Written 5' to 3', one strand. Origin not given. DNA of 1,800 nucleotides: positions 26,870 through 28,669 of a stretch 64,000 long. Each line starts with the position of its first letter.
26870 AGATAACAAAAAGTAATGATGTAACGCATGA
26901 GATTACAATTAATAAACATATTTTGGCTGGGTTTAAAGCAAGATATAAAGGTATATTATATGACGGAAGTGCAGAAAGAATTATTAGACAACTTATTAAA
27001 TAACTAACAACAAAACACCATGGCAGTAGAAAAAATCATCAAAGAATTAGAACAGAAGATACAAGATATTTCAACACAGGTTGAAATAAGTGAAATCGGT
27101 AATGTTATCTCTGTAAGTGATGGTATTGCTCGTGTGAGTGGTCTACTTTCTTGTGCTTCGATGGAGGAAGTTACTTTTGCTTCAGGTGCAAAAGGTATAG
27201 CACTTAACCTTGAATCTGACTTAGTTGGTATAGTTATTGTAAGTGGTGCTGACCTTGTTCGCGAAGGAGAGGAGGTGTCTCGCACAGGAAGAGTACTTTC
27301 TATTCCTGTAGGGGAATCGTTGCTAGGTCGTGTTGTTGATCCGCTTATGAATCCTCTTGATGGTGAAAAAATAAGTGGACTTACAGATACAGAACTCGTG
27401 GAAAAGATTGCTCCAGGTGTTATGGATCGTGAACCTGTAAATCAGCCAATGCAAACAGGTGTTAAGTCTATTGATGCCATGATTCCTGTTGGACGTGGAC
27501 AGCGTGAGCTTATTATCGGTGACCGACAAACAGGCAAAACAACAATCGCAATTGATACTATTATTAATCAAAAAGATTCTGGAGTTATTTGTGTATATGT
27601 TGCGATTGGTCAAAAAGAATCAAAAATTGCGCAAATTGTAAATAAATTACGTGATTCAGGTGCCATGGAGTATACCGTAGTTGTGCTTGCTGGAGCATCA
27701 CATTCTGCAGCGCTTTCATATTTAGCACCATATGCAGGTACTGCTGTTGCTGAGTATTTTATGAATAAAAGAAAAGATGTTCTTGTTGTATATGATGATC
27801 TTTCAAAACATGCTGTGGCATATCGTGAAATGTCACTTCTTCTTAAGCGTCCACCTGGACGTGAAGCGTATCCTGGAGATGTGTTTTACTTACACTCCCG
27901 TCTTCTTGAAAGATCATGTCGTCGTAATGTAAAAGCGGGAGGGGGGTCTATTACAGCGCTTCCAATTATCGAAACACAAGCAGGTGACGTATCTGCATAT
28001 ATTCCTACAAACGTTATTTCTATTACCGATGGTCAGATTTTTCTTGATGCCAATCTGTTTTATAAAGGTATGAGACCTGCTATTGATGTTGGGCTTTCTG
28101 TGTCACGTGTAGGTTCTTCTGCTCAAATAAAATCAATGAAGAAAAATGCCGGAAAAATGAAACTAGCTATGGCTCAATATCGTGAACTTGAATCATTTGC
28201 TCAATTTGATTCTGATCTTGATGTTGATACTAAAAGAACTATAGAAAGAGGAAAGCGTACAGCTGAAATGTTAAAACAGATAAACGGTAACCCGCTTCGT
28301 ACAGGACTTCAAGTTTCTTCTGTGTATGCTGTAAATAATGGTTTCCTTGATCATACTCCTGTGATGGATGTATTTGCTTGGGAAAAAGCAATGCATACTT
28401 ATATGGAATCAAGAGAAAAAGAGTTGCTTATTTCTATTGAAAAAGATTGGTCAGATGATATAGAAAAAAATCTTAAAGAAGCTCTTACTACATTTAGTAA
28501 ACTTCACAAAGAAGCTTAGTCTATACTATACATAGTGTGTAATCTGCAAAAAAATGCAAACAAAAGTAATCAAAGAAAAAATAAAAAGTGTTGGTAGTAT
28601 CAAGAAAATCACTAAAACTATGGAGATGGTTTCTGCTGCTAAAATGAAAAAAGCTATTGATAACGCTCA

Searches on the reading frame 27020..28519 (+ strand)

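Call 49: search_protein_families(library=pfam, proteins=[window:27020-28519:+], max_evalue=0.00001)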
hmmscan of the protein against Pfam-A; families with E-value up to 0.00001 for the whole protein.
window:27020-28519:+ (499 aa): 3 families
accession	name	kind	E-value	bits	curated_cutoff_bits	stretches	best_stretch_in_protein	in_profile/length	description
PF00006.31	ATP-synt_ab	-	1.9e-84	283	29.5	1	147-362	1-213/213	ATP synthase alpha/beta family, nucleotide-binding domain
PF00306.32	ATP-synt_ab_C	-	6e-37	127.2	27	1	369-492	1-126/126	ATP synthase alpha/beta chain, C terminal domain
PF02874.29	ATP-synt_ab_N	-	3.9e-12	47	20.9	1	24-90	3-69/69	ATP synthase alpha/beta family, beta-barrel domain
